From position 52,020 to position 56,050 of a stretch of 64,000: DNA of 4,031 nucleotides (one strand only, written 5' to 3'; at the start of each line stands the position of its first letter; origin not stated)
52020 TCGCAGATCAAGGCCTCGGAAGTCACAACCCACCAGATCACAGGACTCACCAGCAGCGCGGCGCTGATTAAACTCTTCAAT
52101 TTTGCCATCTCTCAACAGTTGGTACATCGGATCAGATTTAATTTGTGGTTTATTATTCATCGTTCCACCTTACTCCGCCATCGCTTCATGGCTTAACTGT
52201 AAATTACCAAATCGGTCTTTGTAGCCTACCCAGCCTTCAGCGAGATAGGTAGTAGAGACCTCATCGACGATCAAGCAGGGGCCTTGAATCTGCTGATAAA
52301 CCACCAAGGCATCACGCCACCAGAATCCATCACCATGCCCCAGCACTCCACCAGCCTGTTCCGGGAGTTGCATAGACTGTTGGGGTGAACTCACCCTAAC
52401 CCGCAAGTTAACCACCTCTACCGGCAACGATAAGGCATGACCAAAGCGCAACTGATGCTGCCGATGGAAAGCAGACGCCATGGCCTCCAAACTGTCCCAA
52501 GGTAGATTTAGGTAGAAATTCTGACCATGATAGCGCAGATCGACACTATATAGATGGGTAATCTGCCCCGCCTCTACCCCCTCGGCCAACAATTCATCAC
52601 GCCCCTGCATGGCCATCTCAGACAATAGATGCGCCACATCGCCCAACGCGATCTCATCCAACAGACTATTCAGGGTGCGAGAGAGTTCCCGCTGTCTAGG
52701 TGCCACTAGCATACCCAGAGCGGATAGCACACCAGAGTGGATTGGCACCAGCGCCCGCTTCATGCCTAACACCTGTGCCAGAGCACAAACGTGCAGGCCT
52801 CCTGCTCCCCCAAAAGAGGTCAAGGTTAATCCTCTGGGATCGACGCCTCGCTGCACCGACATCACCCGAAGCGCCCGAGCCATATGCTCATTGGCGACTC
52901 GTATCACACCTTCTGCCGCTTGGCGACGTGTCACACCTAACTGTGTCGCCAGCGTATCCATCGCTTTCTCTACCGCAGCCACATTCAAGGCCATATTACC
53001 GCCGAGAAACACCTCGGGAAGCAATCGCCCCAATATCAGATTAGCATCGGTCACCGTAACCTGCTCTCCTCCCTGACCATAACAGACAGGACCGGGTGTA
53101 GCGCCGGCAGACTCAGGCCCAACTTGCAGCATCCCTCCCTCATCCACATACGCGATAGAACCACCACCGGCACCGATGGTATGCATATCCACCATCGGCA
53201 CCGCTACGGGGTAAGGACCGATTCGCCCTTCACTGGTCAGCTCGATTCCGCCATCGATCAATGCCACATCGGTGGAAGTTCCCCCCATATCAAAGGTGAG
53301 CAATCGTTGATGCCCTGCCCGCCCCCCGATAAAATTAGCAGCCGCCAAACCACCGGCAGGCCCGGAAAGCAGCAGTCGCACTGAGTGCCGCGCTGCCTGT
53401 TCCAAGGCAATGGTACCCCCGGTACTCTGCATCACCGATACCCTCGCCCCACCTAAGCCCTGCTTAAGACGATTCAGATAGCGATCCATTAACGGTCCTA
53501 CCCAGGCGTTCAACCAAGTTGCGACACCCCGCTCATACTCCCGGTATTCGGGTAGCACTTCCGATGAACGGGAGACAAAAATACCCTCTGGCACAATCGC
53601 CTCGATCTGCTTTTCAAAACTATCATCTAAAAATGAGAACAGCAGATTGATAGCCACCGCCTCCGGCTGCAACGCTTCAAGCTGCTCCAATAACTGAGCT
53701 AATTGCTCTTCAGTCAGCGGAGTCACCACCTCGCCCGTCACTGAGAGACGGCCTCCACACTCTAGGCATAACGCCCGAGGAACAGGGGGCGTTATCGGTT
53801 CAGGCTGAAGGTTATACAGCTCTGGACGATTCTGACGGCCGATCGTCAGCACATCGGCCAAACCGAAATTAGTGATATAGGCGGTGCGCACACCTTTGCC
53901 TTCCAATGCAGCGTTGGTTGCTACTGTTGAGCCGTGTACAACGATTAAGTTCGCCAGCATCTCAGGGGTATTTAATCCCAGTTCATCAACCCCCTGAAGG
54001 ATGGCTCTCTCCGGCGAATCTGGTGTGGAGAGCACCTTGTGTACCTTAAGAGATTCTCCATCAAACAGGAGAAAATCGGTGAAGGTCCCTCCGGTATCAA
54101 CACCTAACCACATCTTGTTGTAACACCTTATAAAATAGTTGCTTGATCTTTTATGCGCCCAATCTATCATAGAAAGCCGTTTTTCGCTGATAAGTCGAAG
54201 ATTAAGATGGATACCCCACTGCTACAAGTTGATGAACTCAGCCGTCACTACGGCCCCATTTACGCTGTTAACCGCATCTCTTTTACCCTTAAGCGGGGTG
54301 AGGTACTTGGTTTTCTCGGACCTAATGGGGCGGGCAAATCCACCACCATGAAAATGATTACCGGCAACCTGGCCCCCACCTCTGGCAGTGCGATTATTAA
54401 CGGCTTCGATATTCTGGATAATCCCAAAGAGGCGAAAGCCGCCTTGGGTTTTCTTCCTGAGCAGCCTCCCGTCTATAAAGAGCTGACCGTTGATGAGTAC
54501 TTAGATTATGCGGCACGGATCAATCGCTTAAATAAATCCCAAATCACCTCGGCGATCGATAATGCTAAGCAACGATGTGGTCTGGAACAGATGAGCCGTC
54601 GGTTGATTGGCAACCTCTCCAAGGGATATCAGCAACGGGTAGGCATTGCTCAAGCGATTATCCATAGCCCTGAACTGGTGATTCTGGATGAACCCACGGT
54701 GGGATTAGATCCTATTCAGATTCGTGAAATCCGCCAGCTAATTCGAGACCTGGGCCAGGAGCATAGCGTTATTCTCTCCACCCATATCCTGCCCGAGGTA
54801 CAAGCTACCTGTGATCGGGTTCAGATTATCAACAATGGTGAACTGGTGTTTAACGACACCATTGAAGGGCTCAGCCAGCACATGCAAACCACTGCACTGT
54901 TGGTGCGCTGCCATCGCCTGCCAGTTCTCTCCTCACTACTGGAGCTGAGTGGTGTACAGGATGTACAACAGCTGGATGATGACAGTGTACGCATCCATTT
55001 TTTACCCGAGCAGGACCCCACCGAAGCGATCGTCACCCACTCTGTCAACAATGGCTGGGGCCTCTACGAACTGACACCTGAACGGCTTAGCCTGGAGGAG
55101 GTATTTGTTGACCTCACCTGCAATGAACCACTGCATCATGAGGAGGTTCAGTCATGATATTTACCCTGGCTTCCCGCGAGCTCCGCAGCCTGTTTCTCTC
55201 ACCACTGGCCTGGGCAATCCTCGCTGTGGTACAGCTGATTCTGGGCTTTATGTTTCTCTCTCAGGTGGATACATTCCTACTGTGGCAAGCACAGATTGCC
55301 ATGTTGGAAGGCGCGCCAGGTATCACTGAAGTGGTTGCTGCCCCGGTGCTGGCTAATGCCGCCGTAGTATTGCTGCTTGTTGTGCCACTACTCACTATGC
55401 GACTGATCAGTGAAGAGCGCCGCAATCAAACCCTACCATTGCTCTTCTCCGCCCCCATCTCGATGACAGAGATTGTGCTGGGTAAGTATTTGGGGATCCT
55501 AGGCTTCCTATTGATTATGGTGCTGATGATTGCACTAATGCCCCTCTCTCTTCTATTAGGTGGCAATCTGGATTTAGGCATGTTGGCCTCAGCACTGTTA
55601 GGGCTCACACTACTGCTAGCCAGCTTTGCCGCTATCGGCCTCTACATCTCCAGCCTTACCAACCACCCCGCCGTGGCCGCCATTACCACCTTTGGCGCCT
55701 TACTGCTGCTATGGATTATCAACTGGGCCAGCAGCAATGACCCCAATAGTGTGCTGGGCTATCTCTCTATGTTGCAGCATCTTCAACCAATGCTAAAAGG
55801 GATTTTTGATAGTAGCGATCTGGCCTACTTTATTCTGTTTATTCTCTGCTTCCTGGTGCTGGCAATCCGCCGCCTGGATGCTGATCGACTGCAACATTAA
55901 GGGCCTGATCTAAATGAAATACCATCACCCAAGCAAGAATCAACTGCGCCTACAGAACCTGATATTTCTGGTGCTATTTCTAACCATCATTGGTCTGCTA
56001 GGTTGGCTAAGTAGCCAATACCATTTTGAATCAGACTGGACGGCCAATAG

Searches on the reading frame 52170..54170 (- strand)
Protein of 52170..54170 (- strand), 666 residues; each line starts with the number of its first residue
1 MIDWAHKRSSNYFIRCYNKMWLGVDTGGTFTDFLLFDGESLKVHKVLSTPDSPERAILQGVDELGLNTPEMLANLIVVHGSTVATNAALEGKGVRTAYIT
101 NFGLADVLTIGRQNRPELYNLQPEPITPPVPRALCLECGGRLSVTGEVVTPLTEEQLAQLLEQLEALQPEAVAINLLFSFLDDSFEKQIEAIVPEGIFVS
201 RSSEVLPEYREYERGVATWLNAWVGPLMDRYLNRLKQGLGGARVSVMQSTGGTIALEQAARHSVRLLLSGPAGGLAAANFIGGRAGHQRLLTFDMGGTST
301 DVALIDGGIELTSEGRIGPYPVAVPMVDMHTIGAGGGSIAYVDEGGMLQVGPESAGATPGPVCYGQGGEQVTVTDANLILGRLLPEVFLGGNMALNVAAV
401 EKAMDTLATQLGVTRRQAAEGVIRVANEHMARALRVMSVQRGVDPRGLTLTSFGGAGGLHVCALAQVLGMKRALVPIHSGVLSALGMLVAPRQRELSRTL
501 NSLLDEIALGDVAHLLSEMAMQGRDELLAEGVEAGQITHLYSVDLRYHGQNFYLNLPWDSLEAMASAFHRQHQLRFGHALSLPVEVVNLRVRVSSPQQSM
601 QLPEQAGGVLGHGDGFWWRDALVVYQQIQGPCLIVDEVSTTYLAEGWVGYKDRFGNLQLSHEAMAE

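Call 54: search_protein_families(library=ncbifam, proteins=[window:52170-54170:-], max_evalue=1e-20)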
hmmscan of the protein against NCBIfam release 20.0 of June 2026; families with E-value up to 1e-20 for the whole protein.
window:52170-54170:- (666 aa): 3 families
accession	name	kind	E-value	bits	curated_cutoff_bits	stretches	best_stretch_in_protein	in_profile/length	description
NF050156.1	CapLactmsAlpCapA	equivalog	1.1e-127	427.2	1000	1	22-604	3-611/689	caprolactamase subunit alpha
NF042975.2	AcphenoCarb_ApcC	equivalog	1.2e-65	222.1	1500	1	23-551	12-571/733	acetophenone carboxylase subunit gamma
NF042960.1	AcphenoCarb_ApcA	equivalog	1.1e-38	133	1250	1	250-548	231-529/658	acetophenone carboxylase subunit alpha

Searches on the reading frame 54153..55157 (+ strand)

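Call 54: search_protein_families(library=ncbifam, proteins=[window:54153-55157:+], max_evalue=1e-20)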
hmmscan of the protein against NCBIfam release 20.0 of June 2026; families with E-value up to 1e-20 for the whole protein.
window:54153-55157:+ (334 aa): 90 families (the best 25 are shown)
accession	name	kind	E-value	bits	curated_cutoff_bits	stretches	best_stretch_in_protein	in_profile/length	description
TIGR03522.1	GldA_ABC_ATP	equivalog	4.1e-92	308.9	402.6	1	24-322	3-301/301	gliding motility-associated ABC transporter ATP-binding subunit GldA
TIGR01188.1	drrA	subfamily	1.7e-66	224.6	312.45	1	32-322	2-301/302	daunorubicin resistance ABC transporter, ATP-binding protein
NF033858.1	ABC2_perm_RbbA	equivalog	3.1e-55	187.5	1050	1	17-249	260-493/909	ribosome-associated ATPase/putative transporter RbbA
TIGR03740.1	galliderm_ABC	subfamily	1.2e-54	185.4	309.75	1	24-239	1-210/223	lantibiotic protection ABC transporter ATP-binding subunit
TIGR03864.1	PQQ_ABC_ATP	hypoth_equivalog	5.5e-47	160.2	302.25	1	24-249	2-228/236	ABC transporter, ATP-binding subunit, PQQ-dependent alcohol dehydrogenase system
TIGR04406.1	LPS_export_lptB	equivalog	1.3e-43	149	240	1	24-242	2-224/239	LPS export ABC transporter ATP-binding protein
NF010059.0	PRK13536.1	equivalog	2.8e-38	131.5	549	1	20-233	40-254/342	nodulation factor ABC transporter ATP-binding protein NodI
TIGR03410.1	urea_trans_UrtE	equivalog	6.2e-38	130.5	285.8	1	24-244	1-223/230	urea ABC transporter ATP-binding subunit UrtE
NF010060.0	PRK13537.1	equivalog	2.4e-37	128.5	521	1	14-233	6-226/314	nodulation factor ABC transporter ATP-binding protein NodI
TIGR01288.1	nodI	equivalog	3.1e-36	124.9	424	1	27-235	8-217/303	nodulation factor ABC transporter ATP-binding protein NodI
TIGR03411.1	urea_trans_UrtD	equivalog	1e-34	120.3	304.1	1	23-243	2-232/242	urea ABC transporter ATP-binding protein UrtD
TIGR03265.1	PhnT2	equivalog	1.5e-34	119.8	457.7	1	22-238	3-220/353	putative 2-aminoethylphosphonate ABC transporter ATP-binding protein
TIGR00968.1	3a0106s01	subfamily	7.1e-34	117.4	342.75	1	25-246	2-224/237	sulfate ABC transporter ATP-binding protein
NF008449.1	PRK11300.1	equivalog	1e-33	116.7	362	1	20-240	2-241/255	high-affinity branched-chain amino acid ABC transporter ATP-binding protein LivG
TIGR01257.1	rim_protein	equivalog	2.2e-33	114.3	4012.85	1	21-247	1935-2164/2272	rim ABC transporter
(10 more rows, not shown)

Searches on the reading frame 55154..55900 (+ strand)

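Call 54: search_protein_families(library=ncbifam, proteins=[window:55154-55900:+], max_evalue=1e-20)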
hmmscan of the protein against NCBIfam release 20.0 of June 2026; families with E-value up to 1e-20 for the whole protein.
window:55154-55900:+ (248 aa): 1 family
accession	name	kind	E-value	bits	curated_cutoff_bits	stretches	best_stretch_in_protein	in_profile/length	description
TIGR03518.1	ABC_perm_GldF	equivalog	7.7e-29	101.4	288.5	1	3-242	2-238/240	gliding motility-associated ABC transporter permease subunit GldF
